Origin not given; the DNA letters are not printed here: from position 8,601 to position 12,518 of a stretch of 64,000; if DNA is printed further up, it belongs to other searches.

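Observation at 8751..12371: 1.2-kaa acidic beta-propeller/CarbopepD-like protein with T9SS C-terminal sorting domain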

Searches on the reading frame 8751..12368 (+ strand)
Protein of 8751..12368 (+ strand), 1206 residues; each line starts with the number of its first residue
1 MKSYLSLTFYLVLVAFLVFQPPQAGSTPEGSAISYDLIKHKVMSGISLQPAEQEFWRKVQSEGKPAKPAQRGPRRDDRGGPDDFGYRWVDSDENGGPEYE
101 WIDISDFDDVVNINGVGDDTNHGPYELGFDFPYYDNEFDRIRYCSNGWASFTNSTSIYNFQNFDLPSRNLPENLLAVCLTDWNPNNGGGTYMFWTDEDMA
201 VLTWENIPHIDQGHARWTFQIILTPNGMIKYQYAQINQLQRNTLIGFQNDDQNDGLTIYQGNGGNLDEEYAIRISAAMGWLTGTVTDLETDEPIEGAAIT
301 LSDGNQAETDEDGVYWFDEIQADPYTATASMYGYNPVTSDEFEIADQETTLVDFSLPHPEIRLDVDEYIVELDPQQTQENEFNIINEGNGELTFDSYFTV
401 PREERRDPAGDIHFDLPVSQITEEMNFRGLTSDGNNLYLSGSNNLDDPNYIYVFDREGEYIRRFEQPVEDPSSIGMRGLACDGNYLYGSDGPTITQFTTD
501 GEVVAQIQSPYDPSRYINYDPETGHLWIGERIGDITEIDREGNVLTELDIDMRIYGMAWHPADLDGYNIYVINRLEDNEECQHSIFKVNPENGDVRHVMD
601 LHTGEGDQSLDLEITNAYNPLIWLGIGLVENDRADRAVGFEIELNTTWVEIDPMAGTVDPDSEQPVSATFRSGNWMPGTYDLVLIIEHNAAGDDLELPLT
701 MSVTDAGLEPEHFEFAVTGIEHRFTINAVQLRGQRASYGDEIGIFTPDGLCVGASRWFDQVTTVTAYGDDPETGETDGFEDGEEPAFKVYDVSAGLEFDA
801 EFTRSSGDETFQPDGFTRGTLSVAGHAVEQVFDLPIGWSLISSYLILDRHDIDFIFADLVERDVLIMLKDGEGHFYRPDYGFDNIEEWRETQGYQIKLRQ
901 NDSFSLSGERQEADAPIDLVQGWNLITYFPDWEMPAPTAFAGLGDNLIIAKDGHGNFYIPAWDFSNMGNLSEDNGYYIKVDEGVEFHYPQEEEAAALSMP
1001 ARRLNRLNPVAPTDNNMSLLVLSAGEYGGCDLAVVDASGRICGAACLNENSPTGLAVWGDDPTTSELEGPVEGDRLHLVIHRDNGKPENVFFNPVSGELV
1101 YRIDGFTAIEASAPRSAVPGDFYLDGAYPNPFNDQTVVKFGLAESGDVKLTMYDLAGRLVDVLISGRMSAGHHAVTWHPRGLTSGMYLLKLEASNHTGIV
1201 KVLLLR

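Call 3: search_protein_families(library=pfam, proteins=[window:8751-12368:+], max_evalue=1)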
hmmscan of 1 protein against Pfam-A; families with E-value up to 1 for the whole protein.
window:8751-12368:+ (1206 aa): 11 families
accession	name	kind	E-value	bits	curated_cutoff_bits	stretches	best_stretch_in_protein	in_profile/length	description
PF13620.12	CarboxypepD_reg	-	6.5e-16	58.9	32.3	1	281-356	2-81/82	Carboxypeptidase regulatory-like domain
PF13715.12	CarbopepD_reg_2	-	6.7e-10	39.3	32.2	1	281-364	1-84/88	CarboxypepD_reg-like domain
PF18962.6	Por_Secre_tail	-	1.8e-08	35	27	1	1128-1202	2-73/75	Secretion system C-terminal sorting domain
PF13860.13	FlgD_ig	-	0.00027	21.3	27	1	1138-1195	12-77/79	FlgD Ig-like domain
PF17802.7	SpaA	-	0.001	19.6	23.1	1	282-350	4-83/91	Prealbumin-like fold domain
PF24507.1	Ig_CFAP65_4th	-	0.0012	19.7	27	1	638-689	12-65/76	CFAP65, fourth Ig-like domain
PF06832.18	BiPBP_C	-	0.016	15.5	26.8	1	1108-1162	34-88/90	Penicillin-Binding Protein C-terminus Family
PF22076.2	Cep192_D6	-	0.039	14.6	35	1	635-668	33-66/101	Cep192 domain 6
PF23374.1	Fn3_arc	-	0.042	14.3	28.9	1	275-329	17-69/78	Archaeal fibronectin-III type-like domain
PF11974.14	bMG3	-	0.093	13.1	34.9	1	284-329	18-74/103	Bacterial alpha-2-macroglobulin MG3 domain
PF12985.13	DUF3869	-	0.16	12.7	24.5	1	275-335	2-61/85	Domain of unknown function (DUF3869)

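Call 4: search_protein_families(library=ncbifam, proteins=[window:8751-12368:+], max_evalue=1)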
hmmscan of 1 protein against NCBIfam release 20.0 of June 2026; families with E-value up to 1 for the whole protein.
window:8751-12368:+ (1206 aa): 5 families
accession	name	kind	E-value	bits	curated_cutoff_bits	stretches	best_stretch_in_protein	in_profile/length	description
NF052345.1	S_layer_anammox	exception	2e-10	38.7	1400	1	276-356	1310-1391/1596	Kustd1514 family S-layer glycoprotein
TIGR04183.1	Por_Secre_tail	domain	2e-09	37.3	23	1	1128-1202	2-69/72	T9SS type A sorting domain-containing protein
NF038113.1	T9SSA_dep_M36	equivalog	1.1e-07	30.4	885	1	1127-1203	795-867/869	T9SS-dependent M36 family metallopeptidase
NF052323.1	T9SSA_dep_M6i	equivalog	4.5e-07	28.2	600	1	1128-1196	961-1029/1043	T9SS-dependent M6-like inactivated metalloprotease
NF005176.1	PRK06655.1-1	equivalog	0.22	11.4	230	1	1144-1196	95-152/197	flagellar hook assembly protein FlgD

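Call 8: find_homologous_proteins(query=window:8751-12368:+)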
Query window:8751-12368:+ (1206 aa): 83 proteins with E <= 0.001 among 8000 candidates.
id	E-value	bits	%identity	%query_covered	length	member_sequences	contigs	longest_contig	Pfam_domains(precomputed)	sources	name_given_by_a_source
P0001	0.0e+0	2128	75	100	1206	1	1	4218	PF13715.13,PF18962.8,PF13620.13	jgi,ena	-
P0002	0.0e+0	1315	49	100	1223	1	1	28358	PF13715.13,PF18962.8,PF13620.13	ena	-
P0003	0.0e+0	1221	48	100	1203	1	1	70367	PF13715.13,PF18962.8,PF13860.13,PF13620.13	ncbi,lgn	-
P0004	0.0e+0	1184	53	84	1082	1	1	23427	PF13715.13,PF13620.13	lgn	-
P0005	0.0e+0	1155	46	99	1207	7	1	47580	PF18962.8,PF13620.13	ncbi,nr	ncbi:MAG: T9SS type A sorting domain-containing protein [Calditrichaeota bacterium]|nr:T9SS type A s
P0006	0.0e+0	1142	48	94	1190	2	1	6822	PF13715.13,PF18962.8,PF13620.13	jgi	-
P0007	0.0e+0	1121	47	94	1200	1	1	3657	PF13715.13,PF18962.8,PF13620.13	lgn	-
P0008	0.0e+0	1120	45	99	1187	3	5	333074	PF13715.13,PF18962.8,PF13620.13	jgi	-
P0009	0.0e+0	1114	45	100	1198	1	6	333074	PF13715.13,PF18962.8,PF13620.13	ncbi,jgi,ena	-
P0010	0.0e+0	1087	44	100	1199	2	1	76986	PF13715.13,PF18962.8,PF13620.13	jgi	-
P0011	0.0e+0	1054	44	99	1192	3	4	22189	PF13715.13,PF18962.8,PF13620.13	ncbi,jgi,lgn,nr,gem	ncbi:MAG: T9SS type A sorting domain-containing protein [Calditrichaeota bacterium]|nr:T9SS type A s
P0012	1.3e-297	1009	43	95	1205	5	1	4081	PF13620.13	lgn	-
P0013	4.2e-263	894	40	95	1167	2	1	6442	PF18962.8,PF13620.13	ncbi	-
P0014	4.6e-250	851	46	62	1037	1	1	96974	PF13715.13,PF18962.8,PF13620.13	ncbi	ncbi:carboxypeptidase regulatory-like domain-containing protein [Calditrichota bacterium]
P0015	3.3e-247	842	47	62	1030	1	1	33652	PF19190.7,PF13715.13,PF13620.13,PF22544.3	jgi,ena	-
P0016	2.8e-237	809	48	68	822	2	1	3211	PF13715.13,PF13620.13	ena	-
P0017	2.0e-211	723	47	60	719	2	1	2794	PF13715.13,PF13620.13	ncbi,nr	ncbi:carboxypeptidase regulatory-like domain-containing protein, partial [bacterium]|nr:carboxypepti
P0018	1.1e-176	608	41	33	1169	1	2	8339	PF13715.13,PF18962.8,PF13620.13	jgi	-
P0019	5.9e-171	589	35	35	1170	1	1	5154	PF13715.13,PF18962.8,PF13860.13,PF13620.13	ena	-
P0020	3.5e-147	510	36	17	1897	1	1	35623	PF06280.19,PF07610.18,PF25249.1,PF22067.3,PF24507.2,PF22544.3,PF22073.3,PF23755.2,PF19190.7,PF15780.12,PF22076.3,PF00635.33,PF13860.13,PF12371.15,PF06119.20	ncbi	ncbi:MAG: choice-of-anchor D domain-containing protein, partial [Candidatus Krumholzibacteriota bact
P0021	1.2e-138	482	35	52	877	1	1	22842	PF13715.13,PF13620.13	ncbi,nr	ncbi:MAG: carboxypeptidase-like regulatory domain-containing protein, partial [Candidatus Hatepunaea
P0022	5.0e-137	477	37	32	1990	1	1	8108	PF08126.17,PF18962.8,PF13620.13,PF06119.20,PF01364.25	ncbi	-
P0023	4.9e-134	467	38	20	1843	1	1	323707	PF06280.19,PF07610.18,PF25249.1,PF21310.4,PF22067.3,PF24507.2,PF22544.3,PF00082.28,PF22073.3,PF23755.2,PF19190.7,PF22148.2,PF24816.3,PF15780.12,PF22064.3,PF22076.3,PF24798.3,PF00635.33,PF22066.3,PF13860.13,PF12371.15,PF06119.20,PF00041.28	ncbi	-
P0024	2.3e-129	451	41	31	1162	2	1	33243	PF13715.13,PF18962.8,PF13620.13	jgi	-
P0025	5.2e-126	440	40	31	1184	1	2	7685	PF18962.8,PF13860.13,PF13620.13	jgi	-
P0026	4.3e-125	437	32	63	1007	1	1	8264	PF13715.13,PF18962.8,PF13620.13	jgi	-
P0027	3.3e-120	421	35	35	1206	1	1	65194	PF13715.13,PF18962.8,PF13860.13,PF13620.13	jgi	jgi:hypothetical protein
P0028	9.7e-117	410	36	32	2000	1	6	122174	PF08126.17,PF18962.8,PF13620.13,PF01364.25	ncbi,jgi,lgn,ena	-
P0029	2.2e-103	365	31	57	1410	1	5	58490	PF22073.3,PF15780.12,PF07610.18,PF05547.18,PF18962.8,PF12371.15,PF22544.3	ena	-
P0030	1.4e-82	296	38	18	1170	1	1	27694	PF20773.6,PF18962.8,PF13860.13,PF13620.13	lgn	-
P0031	3.7e-79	285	29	52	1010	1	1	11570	PF13715.13,PF18962.8,PF13620.13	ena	-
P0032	9.2e-75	270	31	52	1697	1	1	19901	PF08126.17,PF13715.13,PF18962.8,PF13860.13,PF13620.13,PF01364.25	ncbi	-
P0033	2.1e-73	266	30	52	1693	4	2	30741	PF08126.17,PF13715.13,PF18962.8,PF13860.13,PF13620.13,PF01364.25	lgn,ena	-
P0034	1.6e-71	260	32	36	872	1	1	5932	PF18962.8,PF13860.13,PF13620.13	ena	-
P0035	1.2e-67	247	28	54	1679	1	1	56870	PF08126.17,PF13860.13,PF13620.13,PF01364.25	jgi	jgi:hypothetical protein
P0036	3.6e-61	225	28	53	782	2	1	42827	PF18962.8,PF13620.13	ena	-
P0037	1.2e-60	224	31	36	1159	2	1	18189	PF08126.17,PF13715.13,PF13620.13,PF01364.25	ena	-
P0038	3.3e-60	222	27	36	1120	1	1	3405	PF20773.6,PF13620.13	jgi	-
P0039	8.2e-58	214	28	53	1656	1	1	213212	PF18962.8,PF13620.13,PF01364.25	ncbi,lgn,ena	-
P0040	2.1e-55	206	30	36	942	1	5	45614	PF13229.13,PF13715.13,PF18962.8,PF22842.4,PF13860.13,PF13620.13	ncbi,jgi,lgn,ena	-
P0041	2.7e-51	193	29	36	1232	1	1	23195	PF08126.17,PF13715.13,PF02369.23,PF18962.8,PF13620.13,PF01364.25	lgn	-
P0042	7.4e-49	185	49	17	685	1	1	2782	PF07610.18,PF22544.3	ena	-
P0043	1.6e-41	160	33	17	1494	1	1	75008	PF13715.13,PF20773.6,PF13620.13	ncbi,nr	ncbi:MAG: carboxypeptidase regulatory-like domain-containing protein [bacterium]|nr:carboxypeptidase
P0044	3.9e-36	142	36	20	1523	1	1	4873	PF08126.17,PF06119.20,PF01364.25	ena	-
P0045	2.5e-32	130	32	16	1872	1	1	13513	PF22073.3,PF15780.12,PF07610.18,PF18962.8,PF25248.1,PF22067.3,PF24507.2,PF12371.15,PF22544.3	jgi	jgi:hypothetical protein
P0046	2.5e-31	127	33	17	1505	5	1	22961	PF08126.17,PF06119.20,PF01364.25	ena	-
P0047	3.0e-29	120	31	17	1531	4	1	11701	PF08126.17,PF01364.25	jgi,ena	-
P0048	2.8e-25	107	27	20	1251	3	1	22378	PF22073.3,PF22148.2,PF15780.12,PF07610.18,PF18962.8,PF06119.20,PF22544.3,PF00041.28,PF00082.28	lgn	-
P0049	4.6e-24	103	27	35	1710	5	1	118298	PF19190.7,PF13715.13,PF20009.5,PF18962.8,PF08308.18,PF18370.8,PF13620.13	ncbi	-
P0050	1.1e-23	101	33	19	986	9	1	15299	PF19190.7,PF04371.21,PF06119.20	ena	-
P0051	6.0e-20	89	30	19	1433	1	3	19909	PF01364.25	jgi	-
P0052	3.4e-19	86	28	21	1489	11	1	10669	PF08126.17,PF02369.23,PF00404.25,PF01364.25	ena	-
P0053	1.1e-18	85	29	23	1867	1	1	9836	PF19190.7,PF13715.13,PF13620.13,PF22904.4,PF22544.3,PF00082.28,PF11721.15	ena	-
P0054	2.0e-18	84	30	16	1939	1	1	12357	PF07610.18,PF03160.21,PF13517.13,PF06119.20,PF22544.3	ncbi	-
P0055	1.9e-16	77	32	15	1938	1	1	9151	PF03160.21,PF13517.13,PF08522.17,PF06119.20,PF22544.3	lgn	-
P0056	8.5e-15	72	39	7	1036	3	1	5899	PF18962.8,PF01364.25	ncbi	-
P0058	2.8e-14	70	32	6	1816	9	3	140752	PF08126.17,PF20773.6,PF18962.8,PF13860.13,PF13620.13,PF06119.20,PF01364.25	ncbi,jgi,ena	-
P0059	1.1e-13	68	28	17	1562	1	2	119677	PF08126.17,PF20773.6,PF13620.13,PF01364.25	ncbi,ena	-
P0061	2.2e-12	64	35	7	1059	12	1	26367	PF18962.8,PF13860.13,PF01364.25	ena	-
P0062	1.6e-9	54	28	7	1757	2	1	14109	PF22073.3,PF13715.13,PF07610.18,PF18962.8,PF14686.13,PF07705.18,PF13860.13,PF13620.13,PF22544.3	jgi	-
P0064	1.4e-8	51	36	7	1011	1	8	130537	PF18962.8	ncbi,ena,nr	ncbi:MAG: T9SS type A sorting domain-containing protein [Candidatus Marinimicrobia bacterium]|nr:T9S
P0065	1.8e-8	51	23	22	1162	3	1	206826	PF19190.7,PF13715.13,PF08308.18,PF17802.8,PF13620.13,PF22904.4,PF00082.28,PF11721.15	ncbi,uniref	ncbi:hypothetical protein GCM10009560_49030 [Nonomuraea longicatena]|uniref:alpha-amylase n=1 Tax=No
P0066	3.3e-7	47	34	7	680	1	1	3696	PF18962.8,PF13860.13,PF04371.21,PF22544.3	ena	-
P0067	5.5e-7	46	31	10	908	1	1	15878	PF08757.18,PF00932.26,PF18962.8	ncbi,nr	ncbi:MAG: CotH kinase family protein, partial [Bacteroidales bacterium]|nr:CotH kinase family protei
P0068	6.1e-7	46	27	23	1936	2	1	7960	PF19190.7,PF13715.13,PF13620.13,PF00082.28,PF11721.15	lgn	-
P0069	7.6e-7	45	38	8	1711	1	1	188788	PF18962.8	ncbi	-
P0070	4.1e-6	43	37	7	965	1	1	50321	PF18962.8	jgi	jgi:hypothetical protein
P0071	7.3e-6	42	34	7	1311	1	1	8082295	PF17963.8,PF18962.8,PF13860.13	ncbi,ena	-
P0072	8.3e-6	42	33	7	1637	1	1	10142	PF25059.2,PF18962.8,PF25788.3,PF00041.28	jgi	jgi:hypothetical protein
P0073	1.0e-5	42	35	8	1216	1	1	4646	PF18962.8,PF16640.12,PF13860.13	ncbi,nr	ncbi:MAG: T9SS type A sorting domain-containing protein [Candidatus Latescibacteria bacterium]|nr:T9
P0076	1.7e-5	41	39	7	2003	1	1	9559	PF13229.13,PF07602.18,PF02415.24,PF18962.8,PF05048.20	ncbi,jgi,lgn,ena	jgi:predicted outer membrane repeat protein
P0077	6.4e-5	39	32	8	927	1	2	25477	PF18962.8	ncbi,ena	-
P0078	8.5e-5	39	40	7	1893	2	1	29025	PF22073.3,PF01839.30,PF15780.12,PF07610.18,PF01833.31,PF15907.12,PF13517.13,PF18962.8,PF22067.3,PF22544.3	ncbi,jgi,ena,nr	ncbi:MAG: FG-GAP-like repeat-containing protein [Bacteroidetes bacterium]|nr:FG-GAP-like repeat-cont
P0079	1.7e-4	38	27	7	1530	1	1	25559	PF18962.8,PF25788.3,PF04231.20,PF00041.28,PF16656.12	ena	-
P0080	1.8e-4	38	31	7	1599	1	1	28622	PF22067.3,PF24507.2,PF02012.27,PF22544.3,PF15902.13,PF22073.3,PF15780.12,PF14258.13,PF18962.8,PF25852.1,PF22066.3,PF24770.2,PF13860.13,PF12371.15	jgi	jgi:photosystem II stability/assembly factor-like uncharacterized protein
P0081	7.2e-4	36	34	7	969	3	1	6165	PF16655.13,PF25059.2,PF23376.2,PF18962.8,PF13860.13,PF00041.28,PF16656.12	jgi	-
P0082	7.3e-4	36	37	10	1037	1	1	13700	PF13715.13,PF07715.21,PF08308.18,PF13620.13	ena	-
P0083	8.9e-4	35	32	7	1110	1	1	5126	PF18962.8,PF07581.18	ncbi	ncbi:MAG: GLUG motif-containing protein [Ignavibacteria bacterium]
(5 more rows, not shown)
